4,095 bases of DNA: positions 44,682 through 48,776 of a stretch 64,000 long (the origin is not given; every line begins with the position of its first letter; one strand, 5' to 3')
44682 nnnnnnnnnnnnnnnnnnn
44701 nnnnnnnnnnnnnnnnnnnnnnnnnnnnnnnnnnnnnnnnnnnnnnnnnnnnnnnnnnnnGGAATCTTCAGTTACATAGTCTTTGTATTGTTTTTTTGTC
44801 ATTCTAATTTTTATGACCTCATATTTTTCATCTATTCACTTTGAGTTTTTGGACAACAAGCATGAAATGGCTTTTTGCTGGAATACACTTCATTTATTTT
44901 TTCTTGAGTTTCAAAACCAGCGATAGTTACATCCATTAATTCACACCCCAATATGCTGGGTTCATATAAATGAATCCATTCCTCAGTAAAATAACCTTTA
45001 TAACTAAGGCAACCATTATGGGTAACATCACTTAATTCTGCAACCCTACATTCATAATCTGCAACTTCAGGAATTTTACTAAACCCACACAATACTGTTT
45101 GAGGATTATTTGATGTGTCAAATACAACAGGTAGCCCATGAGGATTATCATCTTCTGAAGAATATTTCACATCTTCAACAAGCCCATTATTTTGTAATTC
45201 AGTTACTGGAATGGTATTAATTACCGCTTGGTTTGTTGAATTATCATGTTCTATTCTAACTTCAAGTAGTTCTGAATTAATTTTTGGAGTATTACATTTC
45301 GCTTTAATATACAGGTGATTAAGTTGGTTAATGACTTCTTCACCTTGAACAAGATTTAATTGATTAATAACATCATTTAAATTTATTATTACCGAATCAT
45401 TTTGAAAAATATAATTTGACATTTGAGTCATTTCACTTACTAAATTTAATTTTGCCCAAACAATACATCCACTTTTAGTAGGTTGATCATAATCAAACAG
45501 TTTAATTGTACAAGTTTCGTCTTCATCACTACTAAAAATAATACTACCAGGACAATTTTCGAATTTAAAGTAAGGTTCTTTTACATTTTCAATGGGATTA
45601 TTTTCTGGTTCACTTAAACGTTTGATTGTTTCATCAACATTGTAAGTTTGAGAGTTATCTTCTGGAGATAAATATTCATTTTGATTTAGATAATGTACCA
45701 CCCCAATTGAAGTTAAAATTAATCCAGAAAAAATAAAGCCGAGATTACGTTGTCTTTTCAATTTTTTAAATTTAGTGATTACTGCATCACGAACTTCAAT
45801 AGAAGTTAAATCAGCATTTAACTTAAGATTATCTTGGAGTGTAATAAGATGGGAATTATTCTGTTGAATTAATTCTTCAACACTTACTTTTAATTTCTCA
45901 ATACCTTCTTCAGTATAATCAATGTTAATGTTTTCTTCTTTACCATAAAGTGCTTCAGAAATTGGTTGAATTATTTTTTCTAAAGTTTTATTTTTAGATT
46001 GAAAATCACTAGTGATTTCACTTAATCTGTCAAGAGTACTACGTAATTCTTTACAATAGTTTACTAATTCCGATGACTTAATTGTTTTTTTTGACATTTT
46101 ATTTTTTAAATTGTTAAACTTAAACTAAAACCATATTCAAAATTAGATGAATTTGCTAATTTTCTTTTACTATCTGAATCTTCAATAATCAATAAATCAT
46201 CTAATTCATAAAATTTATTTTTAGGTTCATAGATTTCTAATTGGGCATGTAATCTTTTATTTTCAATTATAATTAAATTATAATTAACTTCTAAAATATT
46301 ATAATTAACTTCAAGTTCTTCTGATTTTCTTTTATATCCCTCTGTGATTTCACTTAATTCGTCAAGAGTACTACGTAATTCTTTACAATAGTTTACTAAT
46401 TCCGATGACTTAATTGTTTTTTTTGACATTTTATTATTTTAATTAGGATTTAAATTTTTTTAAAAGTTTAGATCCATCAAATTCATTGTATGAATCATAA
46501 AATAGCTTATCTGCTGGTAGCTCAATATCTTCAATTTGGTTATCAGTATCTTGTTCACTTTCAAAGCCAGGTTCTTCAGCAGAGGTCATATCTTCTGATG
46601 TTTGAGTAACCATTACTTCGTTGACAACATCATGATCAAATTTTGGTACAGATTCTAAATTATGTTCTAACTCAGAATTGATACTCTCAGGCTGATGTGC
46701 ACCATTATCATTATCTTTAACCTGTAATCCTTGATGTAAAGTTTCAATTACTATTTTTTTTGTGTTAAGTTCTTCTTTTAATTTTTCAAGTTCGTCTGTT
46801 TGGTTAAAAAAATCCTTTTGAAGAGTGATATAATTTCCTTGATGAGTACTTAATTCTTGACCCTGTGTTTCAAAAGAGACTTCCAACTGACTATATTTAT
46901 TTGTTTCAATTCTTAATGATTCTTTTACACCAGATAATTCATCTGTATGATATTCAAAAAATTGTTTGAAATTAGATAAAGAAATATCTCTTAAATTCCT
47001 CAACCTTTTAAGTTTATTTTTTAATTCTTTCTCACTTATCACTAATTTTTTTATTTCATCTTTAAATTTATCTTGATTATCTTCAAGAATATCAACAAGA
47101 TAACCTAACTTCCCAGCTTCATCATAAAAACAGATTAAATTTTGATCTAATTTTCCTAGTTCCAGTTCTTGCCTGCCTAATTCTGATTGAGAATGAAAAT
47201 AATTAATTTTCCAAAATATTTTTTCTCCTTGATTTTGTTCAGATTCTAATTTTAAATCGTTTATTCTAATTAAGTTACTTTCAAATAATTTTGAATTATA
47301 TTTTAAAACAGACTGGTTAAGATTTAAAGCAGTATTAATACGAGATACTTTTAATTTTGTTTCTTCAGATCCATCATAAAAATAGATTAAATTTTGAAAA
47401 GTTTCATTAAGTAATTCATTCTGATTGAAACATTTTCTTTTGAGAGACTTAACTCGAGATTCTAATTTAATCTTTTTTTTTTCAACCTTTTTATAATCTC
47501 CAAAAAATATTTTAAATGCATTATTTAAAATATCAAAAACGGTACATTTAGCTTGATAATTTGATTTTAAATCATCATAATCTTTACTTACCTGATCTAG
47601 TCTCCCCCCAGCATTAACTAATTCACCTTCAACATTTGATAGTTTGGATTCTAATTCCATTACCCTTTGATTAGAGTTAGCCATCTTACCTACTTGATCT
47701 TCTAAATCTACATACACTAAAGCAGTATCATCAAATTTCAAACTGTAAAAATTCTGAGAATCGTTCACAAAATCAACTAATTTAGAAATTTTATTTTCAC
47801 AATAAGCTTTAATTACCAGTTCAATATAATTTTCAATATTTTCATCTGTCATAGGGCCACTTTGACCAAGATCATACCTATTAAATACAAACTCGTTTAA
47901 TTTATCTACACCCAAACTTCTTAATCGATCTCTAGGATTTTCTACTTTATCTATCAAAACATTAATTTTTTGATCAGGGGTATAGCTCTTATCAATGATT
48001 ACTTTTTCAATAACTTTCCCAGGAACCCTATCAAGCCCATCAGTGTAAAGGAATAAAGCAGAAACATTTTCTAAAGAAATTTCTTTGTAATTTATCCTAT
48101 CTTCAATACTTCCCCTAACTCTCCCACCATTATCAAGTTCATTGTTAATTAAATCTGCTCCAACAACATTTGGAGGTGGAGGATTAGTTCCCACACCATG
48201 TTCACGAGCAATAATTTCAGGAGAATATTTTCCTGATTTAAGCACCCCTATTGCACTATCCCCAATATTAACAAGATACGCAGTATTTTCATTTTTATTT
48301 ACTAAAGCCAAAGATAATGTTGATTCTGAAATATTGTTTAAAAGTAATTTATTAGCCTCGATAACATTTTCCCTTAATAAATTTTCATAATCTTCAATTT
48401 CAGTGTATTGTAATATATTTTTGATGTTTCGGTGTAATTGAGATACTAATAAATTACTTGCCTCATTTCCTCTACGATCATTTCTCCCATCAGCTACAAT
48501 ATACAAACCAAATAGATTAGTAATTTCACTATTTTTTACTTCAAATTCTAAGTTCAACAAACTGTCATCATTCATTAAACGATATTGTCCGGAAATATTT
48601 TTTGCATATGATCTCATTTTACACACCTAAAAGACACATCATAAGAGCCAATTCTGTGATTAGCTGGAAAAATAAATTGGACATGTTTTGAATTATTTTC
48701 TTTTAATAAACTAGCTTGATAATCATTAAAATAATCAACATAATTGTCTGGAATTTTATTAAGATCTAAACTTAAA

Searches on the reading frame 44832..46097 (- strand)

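Call 3: search_protein_families(library=pfam, proteins=[window:44832-46097:-], max_evalue=1)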
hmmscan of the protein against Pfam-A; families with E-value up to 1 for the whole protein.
window:44832-46097:- (421 aa): 1 family
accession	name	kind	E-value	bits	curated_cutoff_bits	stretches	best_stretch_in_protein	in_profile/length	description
PF08702.15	Fib_alpha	-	0.47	11.1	29.9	1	11-94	26-114/143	Fibrinogen alpha/beta chain family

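Call 61: search_protein_families(library=padloc, proteins=[window:44832-46097:-], max_evalue=0.01)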
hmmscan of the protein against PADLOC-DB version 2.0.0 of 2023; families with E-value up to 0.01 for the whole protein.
window:44832-46097:- (421 aa): 0 families

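Call 74: search_protein_families(library=phrogs, proteins=[window:44832-46097:-], max_evalue=0.001)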
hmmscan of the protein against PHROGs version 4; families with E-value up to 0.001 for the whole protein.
window:44832-46097:- (421 aa): 0 families

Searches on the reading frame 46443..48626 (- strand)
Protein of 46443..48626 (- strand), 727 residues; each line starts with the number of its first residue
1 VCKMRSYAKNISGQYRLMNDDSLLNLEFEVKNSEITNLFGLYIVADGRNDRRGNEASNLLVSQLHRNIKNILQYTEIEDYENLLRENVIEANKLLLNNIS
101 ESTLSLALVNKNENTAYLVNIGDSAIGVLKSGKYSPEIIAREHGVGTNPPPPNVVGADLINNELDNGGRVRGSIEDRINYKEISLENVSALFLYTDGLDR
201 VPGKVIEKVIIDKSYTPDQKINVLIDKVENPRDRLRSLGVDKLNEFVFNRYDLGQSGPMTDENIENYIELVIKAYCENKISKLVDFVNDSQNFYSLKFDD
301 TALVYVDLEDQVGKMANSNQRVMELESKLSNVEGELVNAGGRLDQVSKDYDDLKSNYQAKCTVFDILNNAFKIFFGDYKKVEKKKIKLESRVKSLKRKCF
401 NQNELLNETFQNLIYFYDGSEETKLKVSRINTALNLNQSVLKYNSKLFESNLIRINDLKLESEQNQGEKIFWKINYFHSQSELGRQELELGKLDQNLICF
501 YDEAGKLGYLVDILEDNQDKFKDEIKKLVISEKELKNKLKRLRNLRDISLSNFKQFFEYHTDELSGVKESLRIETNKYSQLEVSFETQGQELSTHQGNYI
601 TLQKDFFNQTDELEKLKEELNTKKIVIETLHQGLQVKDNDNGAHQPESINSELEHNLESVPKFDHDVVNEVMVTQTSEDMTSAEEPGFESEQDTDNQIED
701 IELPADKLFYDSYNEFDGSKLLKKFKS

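Call 3: search_protein_families(library=pfam, proteins=[window:46443-48626:-], max_evalue=1)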
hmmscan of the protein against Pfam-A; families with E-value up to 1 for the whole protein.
window:46443-48626:- (727 aa): 5 families
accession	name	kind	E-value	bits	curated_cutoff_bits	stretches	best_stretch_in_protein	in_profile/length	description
PF13672.11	PP2C_2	-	4.2e-05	23.6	24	1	42-199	27-175/209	Protein phosphatase 2C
PF00481.26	PP2C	-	0.045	13.9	20.3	1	51-133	43-131/255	Protein phosphatase 2C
PF07228.17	SpoIIE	-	0.063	13.7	25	0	158-199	110-134/192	Stage II sporulation protein E (SpoIIE)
PF11418.13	Scaffolding_pro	-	0.19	12.7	25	1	576-623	12-59/100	Phi29 scaffolding protein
PF21757.2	DUF6870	-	0.89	10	24.4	0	206-231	17-42/71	Family of unknown function (DUF6870)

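Call 61: search_protein_families(library=padloc, proteins=[window:46443-48626:-], max_evalue=0.01)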
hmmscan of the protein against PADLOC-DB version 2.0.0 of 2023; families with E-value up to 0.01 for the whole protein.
window:46443-48626:- (727 aa): 0 families

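Call 75: search_protein_families(library=ncbifam, proteins=[window:46443-48626:-], max_evalue=0.001)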
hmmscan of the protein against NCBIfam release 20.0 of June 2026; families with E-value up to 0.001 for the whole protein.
window:46443-48626:- (727 aa): 2 families
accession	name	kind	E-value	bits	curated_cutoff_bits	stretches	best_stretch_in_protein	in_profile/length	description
NF033484.1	Stp1_PP2C_phos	equivalog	4.9e-11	42.6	230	1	12-133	4-121/232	Stp1/IreP family PP2C-type Ser/Thr phosphatase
TIGR02168.1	SMC_prok_B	equivalog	0.00079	17.3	567.35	0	314-542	680-908/1181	chromosome segregation protein SMC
